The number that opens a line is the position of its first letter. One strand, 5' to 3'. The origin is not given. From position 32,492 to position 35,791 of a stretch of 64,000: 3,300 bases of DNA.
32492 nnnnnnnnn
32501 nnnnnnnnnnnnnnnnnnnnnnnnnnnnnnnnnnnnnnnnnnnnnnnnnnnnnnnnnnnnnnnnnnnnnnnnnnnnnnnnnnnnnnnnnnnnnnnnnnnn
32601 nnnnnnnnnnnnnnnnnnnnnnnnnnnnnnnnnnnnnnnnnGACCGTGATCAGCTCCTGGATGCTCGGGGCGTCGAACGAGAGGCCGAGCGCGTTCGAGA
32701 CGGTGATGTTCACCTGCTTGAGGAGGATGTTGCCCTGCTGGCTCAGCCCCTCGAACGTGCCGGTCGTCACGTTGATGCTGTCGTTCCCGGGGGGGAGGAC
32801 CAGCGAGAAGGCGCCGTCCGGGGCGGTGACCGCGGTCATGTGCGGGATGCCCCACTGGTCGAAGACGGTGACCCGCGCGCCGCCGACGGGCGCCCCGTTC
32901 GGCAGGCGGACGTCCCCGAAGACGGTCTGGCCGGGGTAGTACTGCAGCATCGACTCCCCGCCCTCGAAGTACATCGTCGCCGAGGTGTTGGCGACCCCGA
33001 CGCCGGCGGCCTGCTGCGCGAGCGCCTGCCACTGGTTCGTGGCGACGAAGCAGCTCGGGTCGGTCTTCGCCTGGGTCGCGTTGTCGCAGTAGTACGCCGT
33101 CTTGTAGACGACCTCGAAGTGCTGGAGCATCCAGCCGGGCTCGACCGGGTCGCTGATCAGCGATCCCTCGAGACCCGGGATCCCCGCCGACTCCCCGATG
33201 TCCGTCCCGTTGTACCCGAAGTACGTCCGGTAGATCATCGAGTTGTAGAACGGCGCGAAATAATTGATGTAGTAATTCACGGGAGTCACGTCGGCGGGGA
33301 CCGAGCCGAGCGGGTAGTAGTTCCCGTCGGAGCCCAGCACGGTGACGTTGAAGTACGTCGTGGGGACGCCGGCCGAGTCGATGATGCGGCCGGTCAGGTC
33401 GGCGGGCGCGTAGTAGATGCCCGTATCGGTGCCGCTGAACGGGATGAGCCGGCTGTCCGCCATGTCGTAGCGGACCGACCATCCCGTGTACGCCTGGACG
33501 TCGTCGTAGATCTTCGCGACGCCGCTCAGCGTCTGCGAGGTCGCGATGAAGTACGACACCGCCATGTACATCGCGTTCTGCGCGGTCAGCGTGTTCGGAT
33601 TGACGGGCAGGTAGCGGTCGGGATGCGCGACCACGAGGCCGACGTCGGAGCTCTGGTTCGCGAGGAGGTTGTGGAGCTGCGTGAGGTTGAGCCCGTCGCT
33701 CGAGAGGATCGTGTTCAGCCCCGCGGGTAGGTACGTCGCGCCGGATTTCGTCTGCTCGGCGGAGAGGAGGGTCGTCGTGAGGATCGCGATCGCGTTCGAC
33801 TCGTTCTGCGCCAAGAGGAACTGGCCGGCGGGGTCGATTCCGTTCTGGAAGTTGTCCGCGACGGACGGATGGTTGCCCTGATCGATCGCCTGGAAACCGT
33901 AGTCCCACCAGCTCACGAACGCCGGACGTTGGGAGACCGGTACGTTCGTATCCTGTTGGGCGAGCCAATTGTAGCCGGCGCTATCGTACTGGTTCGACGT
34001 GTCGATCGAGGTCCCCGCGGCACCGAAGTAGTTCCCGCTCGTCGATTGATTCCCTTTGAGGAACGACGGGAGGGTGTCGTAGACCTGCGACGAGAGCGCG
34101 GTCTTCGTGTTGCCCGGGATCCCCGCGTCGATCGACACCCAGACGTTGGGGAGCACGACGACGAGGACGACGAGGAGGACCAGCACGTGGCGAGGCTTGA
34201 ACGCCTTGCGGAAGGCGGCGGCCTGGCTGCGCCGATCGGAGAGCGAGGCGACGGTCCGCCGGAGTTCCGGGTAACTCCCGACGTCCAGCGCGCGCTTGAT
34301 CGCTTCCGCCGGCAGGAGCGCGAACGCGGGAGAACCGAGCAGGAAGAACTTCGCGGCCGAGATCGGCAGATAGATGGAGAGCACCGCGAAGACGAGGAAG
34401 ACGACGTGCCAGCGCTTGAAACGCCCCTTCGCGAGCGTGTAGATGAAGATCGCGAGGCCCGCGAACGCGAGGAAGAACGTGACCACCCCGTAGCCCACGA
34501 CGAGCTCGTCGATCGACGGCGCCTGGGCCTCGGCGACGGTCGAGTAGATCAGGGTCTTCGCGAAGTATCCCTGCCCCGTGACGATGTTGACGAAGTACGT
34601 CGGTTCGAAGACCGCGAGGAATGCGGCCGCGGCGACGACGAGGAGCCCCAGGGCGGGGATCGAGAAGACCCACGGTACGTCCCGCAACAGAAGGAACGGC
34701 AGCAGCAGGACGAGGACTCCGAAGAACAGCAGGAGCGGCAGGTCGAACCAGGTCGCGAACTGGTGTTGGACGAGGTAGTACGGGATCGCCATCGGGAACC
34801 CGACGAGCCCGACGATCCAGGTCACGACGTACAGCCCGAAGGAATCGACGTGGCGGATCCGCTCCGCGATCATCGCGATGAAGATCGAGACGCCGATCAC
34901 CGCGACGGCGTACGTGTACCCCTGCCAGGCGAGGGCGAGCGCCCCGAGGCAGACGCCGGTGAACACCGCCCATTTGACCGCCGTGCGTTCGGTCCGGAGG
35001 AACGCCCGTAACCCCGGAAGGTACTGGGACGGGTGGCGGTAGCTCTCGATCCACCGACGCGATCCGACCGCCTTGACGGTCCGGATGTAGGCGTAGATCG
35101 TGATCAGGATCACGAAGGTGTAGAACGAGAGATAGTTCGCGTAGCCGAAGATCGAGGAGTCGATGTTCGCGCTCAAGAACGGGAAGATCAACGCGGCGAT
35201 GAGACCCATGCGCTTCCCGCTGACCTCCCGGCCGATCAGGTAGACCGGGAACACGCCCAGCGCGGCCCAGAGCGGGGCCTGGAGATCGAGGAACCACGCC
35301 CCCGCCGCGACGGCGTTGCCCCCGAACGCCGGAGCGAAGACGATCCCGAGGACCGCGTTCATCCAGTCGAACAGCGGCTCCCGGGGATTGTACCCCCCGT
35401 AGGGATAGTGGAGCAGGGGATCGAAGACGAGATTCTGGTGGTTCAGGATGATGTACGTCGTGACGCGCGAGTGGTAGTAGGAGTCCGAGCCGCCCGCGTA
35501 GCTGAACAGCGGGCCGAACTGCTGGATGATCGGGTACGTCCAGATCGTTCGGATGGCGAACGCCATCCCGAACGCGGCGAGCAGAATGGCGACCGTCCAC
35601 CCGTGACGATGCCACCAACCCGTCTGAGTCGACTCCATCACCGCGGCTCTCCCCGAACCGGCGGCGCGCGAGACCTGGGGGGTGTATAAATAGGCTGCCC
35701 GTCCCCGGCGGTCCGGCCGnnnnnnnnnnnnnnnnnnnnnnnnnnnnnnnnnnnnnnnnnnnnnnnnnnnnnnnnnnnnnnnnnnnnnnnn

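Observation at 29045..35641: Giant 2198-aa AglB: STT3 core fused to about 1300 aa of tandem beta-sandwich repeats with a second membrane anchor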

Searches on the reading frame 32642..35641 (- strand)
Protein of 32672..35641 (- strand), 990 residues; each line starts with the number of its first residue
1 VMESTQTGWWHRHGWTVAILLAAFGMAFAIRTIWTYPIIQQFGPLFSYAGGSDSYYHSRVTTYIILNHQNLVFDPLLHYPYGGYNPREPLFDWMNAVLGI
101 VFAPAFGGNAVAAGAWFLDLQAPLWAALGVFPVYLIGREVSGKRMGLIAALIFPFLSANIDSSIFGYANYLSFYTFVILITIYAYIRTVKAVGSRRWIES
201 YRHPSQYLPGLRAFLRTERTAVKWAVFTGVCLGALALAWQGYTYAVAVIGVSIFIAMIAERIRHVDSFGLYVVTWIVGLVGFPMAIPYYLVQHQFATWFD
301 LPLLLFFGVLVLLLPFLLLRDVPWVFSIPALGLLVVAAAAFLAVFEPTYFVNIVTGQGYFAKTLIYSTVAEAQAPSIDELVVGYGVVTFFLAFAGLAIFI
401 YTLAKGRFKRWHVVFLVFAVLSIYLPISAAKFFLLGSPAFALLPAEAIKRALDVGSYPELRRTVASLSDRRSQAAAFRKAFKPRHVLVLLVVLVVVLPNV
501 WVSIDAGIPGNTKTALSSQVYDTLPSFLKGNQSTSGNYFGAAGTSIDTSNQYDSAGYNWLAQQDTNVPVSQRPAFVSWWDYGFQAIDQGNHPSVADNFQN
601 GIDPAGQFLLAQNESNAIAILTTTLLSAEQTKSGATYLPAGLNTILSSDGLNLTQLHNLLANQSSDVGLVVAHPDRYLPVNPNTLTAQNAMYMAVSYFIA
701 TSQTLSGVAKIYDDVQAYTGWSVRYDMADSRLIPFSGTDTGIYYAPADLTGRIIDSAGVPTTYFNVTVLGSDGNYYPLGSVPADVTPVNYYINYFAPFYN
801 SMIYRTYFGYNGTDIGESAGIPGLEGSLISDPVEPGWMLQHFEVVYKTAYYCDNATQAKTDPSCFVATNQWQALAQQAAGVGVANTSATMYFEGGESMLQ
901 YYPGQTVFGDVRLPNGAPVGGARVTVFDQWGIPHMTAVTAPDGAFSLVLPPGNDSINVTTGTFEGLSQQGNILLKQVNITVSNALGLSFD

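Call 21: search_protein_representatives(protein=window:32672-35641:-)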
Query: 990 residues. Proteins with E-value up to 0.001 (for the whole library): 687; up to 1e-10: 442; up to 1e-30: 294. The best 150 are listed.
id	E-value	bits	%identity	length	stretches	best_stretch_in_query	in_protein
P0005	0.0e+00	1959.9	83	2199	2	2-990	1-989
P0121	0.0e+00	1527.2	70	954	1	5-953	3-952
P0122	0.0e+00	1414.5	63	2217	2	4-988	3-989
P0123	0.0e+00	1357.8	59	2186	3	2-990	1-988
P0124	0.0e+00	1287.5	58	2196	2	6-982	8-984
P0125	0.0e+00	1186.0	52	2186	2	3-990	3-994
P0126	8.5e-251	851.3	43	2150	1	7-984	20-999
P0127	3.0e-235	799.8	74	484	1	310-790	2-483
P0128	1.2e-231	787.9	41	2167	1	8-962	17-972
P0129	1.1e-227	774.8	58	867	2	413-990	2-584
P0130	1.8e-227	774.1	66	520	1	3-520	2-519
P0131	3.8e-226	769.7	80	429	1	2-430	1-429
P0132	1.0e-201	688.9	62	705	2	181-482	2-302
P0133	2.7e-182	624.5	35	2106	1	14-982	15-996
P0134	3.4e-178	611.0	37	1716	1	5-984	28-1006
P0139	6.9e-173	593.4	35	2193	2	9-978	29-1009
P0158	8.3e-166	569.9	35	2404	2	488-970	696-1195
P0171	1.2e-154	533.0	34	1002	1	10-958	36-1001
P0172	6.3e-154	530.6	34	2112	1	47-986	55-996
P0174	1.8e-153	529.1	33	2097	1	10-984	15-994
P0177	2.3e-151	522.1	32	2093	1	10-984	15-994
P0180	9.7e-151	520.1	32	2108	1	16-982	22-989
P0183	4.7e-150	517.8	33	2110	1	11-984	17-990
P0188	8.3e-148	510.4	33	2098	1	36-984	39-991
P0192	3.1e-147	508.5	33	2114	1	44-965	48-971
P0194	5.3e-145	501.1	32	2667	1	3-961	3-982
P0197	1.4e-142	493.1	32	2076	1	22-984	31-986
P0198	1.1e-141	490.1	33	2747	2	476-978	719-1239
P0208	3.0e-137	475.4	32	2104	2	35-984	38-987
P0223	1.9e-127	443.0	36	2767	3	10-444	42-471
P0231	9.2e-119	414.2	30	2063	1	11-986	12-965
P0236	1.3e-114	400.5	35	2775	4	4-455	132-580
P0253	4.9e-95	335.7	32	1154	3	7-628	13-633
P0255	1.9e-92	327.1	33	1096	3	7-622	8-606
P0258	1.7e-89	317.4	31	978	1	10-983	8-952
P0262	8.9e-87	308.4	35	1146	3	7-630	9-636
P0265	4.1e-86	306.2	32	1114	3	17-642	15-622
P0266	9.6e-86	304.9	30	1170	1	6-984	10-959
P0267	2.5e-85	303.6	33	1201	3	14-635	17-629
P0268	3.3e-85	303.2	31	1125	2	15-750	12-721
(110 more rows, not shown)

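Call 27: list_cluster_members(proteins=[P0126, P0133, P0139, P0158, P0194, P0198, P0223, P0236, P0258, P0266])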
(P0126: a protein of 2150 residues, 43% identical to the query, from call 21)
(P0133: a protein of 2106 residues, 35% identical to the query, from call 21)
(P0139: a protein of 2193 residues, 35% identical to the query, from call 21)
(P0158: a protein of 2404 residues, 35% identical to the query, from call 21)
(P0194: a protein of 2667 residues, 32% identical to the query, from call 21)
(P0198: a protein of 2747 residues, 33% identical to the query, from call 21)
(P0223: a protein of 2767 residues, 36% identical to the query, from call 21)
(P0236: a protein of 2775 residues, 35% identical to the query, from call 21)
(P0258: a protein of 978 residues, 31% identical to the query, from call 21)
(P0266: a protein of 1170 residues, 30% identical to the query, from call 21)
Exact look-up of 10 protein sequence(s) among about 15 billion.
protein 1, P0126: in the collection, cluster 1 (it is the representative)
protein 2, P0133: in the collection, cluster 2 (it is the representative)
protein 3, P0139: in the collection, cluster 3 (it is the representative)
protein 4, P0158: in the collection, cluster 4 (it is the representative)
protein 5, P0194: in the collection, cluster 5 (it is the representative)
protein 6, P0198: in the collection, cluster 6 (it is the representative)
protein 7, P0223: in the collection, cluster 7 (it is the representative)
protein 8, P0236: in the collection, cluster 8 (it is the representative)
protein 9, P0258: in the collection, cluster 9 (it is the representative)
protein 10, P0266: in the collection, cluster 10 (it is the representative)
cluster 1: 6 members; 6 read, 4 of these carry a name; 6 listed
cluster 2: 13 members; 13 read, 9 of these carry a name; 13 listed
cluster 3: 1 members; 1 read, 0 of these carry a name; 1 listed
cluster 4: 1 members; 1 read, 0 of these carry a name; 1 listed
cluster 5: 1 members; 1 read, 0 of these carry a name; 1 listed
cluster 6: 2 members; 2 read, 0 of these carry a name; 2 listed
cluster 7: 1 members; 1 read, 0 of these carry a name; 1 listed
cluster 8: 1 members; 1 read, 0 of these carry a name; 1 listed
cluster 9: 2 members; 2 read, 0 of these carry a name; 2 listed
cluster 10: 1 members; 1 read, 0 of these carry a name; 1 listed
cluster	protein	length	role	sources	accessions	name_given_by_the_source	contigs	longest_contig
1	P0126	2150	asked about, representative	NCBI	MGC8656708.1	MAG: carboxypeptidase regulatory-like domain-containing protein [Thermoplasmata archaeon]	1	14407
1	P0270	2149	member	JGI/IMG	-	dolichyl-diphosphooligosaccharide--protein glycosyltransferase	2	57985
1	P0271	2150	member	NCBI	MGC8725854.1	MAG: carboxypeptidase regulatory-like domain-containing protein [Thermoplasmata archaeon]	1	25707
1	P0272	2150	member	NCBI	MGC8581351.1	MAG: carboxypeptidase regulatory-like domain-containing protein [Thermoplasmata archaeon]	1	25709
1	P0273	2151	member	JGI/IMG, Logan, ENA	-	-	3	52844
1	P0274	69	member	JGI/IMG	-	-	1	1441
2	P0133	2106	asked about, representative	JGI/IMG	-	-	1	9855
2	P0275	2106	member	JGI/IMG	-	dolichyl-diphosphooligosaccharide--protein glycosyltransferase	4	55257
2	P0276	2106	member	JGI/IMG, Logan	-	asparagine N-glycosylation enzyme membrane subunit Stt3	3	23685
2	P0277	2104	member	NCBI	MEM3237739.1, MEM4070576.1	MAG: glycosyltransferase family 39 protein [Thermoplasmata archaeon]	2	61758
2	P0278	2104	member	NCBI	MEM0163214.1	MAG: hypothetical protein QXV94_01645 [Thermoplasmata archaeon]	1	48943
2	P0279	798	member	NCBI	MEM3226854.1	MAG: STT3 domain-containing protein, partial [Thermoplasmata archaeon]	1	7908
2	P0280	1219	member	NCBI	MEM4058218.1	MAG: STT3 domain-containing protein, partial [Thermoplasmata archaeon]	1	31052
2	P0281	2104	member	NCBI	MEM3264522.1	MAG: hypothetical protein QXH07_01035 [Thermoplasmata archaeon]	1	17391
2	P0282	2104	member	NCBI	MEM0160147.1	MAG: hypothetical protein QXQ25_00285 [Thermoplasmata archaeon]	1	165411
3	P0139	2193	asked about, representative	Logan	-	-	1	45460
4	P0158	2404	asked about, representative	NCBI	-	-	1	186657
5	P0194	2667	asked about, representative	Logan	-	-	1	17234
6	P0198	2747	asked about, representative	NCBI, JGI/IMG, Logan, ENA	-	-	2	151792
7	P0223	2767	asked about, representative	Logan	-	-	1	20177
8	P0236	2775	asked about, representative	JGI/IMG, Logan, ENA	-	-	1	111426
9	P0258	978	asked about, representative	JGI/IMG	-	-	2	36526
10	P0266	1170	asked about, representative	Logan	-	-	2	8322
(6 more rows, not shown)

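Call 44: list_cluster_members(proteins=[P0172, P0174, P0177, P0180, P0183, P0188, P0192, P0197, P0208, P0231])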
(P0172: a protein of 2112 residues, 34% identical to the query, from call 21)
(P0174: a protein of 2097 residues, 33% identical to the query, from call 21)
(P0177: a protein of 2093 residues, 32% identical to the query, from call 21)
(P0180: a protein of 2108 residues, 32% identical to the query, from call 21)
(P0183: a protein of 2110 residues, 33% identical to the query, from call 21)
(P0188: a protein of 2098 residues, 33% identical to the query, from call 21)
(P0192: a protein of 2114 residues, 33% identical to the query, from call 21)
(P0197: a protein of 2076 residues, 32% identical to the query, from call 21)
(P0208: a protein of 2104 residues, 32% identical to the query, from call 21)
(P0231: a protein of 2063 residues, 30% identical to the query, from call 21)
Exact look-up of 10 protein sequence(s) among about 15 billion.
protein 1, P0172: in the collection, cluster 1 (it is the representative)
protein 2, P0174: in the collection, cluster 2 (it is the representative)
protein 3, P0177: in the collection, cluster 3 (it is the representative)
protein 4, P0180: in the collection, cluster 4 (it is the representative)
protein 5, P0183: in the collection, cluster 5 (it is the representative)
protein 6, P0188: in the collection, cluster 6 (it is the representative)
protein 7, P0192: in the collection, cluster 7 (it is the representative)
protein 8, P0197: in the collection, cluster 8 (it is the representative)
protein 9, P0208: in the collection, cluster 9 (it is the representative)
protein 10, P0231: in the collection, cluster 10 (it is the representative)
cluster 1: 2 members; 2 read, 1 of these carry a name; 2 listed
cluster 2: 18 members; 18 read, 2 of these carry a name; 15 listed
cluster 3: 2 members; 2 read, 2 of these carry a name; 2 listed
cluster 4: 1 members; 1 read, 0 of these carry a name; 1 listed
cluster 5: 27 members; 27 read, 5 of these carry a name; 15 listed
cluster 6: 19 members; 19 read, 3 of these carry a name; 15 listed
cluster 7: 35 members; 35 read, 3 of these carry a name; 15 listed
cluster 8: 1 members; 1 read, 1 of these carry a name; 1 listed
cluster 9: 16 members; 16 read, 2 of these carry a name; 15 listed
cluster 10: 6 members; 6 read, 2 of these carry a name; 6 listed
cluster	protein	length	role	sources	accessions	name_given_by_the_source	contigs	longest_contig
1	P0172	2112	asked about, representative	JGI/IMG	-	asparagine N-glycosylation enzyme membrane subunit Stt3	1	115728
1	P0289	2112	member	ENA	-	-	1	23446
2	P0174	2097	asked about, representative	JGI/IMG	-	dolichyl-diphosphooligosaccharide--protein glycosyltransferase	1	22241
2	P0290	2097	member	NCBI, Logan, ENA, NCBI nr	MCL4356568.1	MAG: glycosyltransferase family 39 protein [Candidatus Thermoplasmatota archaeon] | glycosyltransferase family 39 protein [Candidatus Thermoplasmatota archaeon]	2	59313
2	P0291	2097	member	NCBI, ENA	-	-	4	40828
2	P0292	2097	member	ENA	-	-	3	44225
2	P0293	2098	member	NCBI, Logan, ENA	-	-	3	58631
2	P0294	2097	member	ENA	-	-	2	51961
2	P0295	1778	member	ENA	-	-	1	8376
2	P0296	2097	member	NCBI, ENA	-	-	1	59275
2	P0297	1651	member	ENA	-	-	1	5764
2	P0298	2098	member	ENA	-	-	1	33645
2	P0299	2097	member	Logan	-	-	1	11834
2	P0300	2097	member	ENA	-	-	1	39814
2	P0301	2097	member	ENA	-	-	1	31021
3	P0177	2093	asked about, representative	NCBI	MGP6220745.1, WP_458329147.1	carboxypeptidase regulatory-like domain-containing protein [Caldiplasma sukawensis]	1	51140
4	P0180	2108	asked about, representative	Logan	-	-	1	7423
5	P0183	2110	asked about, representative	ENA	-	-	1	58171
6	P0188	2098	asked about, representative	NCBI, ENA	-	-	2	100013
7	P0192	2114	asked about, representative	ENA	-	-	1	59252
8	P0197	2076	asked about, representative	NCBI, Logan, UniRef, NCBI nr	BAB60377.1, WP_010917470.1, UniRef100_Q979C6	TVG1271204 [Thermoplasma volcanium GSS1] | dolichyl-phosphooligosaccharide-protein glycotransferase n=1 Tax=Thermoplasma volcanium ... | glycosyltransferase family 39 protein [Thermoplasma volcanium]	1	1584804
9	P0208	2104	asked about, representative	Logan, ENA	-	-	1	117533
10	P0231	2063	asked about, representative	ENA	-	-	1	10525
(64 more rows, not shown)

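Call 56: predict_structure(alignment_id=A2)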
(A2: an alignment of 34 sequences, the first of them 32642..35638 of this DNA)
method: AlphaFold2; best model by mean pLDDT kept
length: 999 residues; sequences in the alignment: 34
mean_pLDDT: 58.2   pTM: 0.48
mean pLDDT of the five models: 58.2, 56.9, 53.8, 53.5, 53.4
residues with pLDDT >= 90: 35; 70-90: 343; 50-70: 222; < 50: 399
segments of 3 or more residues with pLDDT < 50: 1-5, 33-54, 68-85, 156-167, 354-387, 424-433, 455-484, 491-613, 677-680, 719-765, 788-847, 886-902, 928-932, 963-966
pLDDT, mean of each block of 10 residues (from residue 1): 50 78 75 47 30 54 60 41 49 77 74 69 77 86 81 55 44 80 91 80 85 88 92 73 80 87 85 92 75 66 86 86 84 85 76 45 27 30 46 69 72 81 46 55 71 48 41 45 49 43 34 41 42 33 25 27 37 28 24 27 29 54 69 74 83 80 56 54 56 75 67 60 30 25 24 28 50 62 59 34 25 28 26 23 42 69 55 67 54 28 73 83 65 64 73 75 53 81 57 84
secondary structure, 60 per line:
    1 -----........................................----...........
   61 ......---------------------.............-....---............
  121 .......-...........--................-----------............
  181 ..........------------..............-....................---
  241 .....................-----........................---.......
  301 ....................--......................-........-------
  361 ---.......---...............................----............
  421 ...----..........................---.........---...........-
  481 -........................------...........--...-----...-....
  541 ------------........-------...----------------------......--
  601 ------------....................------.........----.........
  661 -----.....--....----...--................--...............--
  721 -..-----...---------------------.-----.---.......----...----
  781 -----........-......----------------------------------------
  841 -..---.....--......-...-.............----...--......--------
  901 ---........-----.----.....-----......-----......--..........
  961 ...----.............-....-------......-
elements in order (helices of 4 or more, strands of 3 or more residues): H6-45 H50-66 H88-100 H102-105 H109-127 H129-139 H142-157 H169-190 H203-216 H218-237 H241-261 H267-290 H294-320 H323-344 H346-353 H364-370 H374-404 H409-423 H428-453 H457-465 H469-479 H482-505 H512-522 H537-540 H553-560 H593-598 H613-632 H639-647 H652-660 H666-670 H673-676 H686-701 H704-718 E763-769 E774-776 E786-793 H795-800 E847-851 H854-859 E865-868 H869-877 E882-884 H887-892 E904-911 E922-926 E932-937 E943-948 E951-963 E968-980 H982-985 E993-998
